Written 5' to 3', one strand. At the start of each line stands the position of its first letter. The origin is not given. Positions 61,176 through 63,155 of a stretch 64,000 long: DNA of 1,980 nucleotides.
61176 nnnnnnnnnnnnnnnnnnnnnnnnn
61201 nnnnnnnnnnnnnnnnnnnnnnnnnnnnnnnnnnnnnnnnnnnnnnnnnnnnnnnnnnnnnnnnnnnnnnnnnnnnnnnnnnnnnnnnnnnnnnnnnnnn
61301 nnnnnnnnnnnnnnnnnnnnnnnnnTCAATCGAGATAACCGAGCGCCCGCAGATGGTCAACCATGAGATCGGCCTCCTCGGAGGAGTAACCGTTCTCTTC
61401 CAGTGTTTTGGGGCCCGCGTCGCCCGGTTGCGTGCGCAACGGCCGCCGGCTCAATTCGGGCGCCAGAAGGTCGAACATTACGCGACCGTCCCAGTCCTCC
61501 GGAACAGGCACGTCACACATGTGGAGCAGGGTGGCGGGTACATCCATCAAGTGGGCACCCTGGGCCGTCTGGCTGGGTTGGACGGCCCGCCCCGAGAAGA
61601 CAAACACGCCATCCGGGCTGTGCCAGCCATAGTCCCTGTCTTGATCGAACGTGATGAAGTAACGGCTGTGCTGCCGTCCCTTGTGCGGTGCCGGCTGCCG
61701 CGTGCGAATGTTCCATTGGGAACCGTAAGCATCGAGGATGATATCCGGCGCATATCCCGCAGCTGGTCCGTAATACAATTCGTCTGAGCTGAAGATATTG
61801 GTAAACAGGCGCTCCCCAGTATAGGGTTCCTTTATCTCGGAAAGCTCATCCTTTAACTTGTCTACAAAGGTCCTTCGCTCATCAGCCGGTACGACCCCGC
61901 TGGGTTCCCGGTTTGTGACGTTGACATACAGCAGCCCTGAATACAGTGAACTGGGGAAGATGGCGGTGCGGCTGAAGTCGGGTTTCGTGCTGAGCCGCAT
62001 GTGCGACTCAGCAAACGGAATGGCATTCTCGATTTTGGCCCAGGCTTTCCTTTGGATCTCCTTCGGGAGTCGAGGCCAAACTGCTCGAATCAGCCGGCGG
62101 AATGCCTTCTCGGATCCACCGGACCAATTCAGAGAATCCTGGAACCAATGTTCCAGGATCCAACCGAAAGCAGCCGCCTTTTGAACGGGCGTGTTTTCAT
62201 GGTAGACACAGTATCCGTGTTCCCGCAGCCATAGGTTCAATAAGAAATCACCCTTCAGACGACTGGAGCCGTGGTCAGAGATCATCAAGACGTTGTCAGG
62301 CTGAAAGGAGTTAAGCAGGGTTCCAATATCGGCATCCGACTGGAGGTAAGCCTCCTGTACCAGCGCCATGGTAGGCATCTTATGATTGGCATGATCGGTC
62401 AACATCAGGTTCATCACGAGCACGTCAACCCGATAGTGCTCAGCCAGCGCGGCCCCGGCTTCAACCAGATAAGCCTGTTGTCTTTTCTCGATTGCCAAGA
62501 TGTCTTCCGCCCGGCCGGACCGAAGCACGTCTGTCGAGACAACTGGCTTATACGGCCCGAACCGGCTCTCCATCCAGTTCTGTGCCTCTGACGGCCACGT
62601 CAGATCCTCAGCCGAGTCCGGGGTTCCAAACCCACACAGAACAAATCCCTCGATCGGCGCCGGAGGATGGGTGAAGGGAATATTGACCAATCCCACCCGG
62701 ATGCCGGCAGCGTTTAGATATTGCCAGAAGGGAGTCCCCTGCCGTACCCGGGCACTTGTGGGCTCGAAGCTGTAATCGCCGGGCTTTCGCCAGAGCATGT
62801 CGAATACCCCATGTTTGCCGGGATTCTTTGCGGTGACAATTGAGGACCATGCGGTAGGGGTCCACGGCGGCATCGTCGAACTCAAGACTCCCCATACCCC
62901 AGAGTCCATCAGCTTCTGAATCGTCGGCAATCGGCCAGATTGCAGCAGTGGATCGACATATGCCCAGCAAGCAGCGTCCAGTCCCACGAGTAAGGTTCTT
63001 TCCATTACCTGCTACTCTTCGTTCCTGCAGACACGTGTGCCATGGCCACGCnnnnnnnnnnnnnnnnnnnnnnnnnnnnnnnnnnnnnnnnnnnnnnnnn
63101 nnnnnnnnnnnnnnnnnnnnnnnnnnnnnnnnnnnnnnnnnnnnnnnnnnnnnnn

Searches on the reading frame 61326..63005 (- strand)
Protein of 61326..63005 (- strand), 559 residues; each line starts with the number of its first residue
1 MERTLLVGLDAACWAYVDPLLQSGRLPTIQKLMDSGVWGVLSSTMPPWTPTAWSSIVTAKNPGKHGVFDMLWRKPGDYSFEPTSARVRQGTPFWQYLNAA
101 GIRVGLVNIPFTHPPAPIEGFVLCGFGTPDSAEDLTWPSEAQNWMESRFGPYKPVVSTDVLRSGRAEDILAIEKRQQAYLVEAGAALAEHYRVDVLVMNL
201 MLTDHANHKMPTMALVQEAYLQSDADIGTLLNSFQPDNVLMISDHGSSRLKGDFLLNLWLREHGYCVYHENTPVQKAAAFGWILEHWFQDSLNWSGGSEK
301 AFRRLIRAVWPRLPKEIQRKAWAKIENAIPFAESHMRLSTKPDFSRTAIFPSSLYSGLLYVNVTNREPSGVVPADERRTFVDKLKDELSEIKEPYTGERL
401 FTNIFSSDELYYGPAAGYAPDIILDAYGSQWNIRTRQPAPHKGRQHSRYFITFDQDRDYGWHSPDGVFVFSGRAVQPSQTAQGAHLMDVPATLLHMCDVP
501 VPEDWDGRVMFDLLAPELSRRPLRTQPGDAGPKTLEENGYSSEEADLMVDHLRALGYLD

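Call 54: search_protein_families(library=pfam, proteins=[window:61326-63005:-], max_evalue=0.00001)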
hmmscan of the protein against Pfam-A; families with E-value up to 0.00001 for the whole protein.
window:61326-63005:- (559 aa): 1 family
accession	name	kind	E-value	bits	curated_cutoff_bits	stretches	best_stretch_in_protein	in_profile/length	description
PF01663.27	Phosphodiest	-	1.6e-33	117.2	23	1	4-424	1-315/342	Type I phosphodiesterase / nucleotide pyrophosphatase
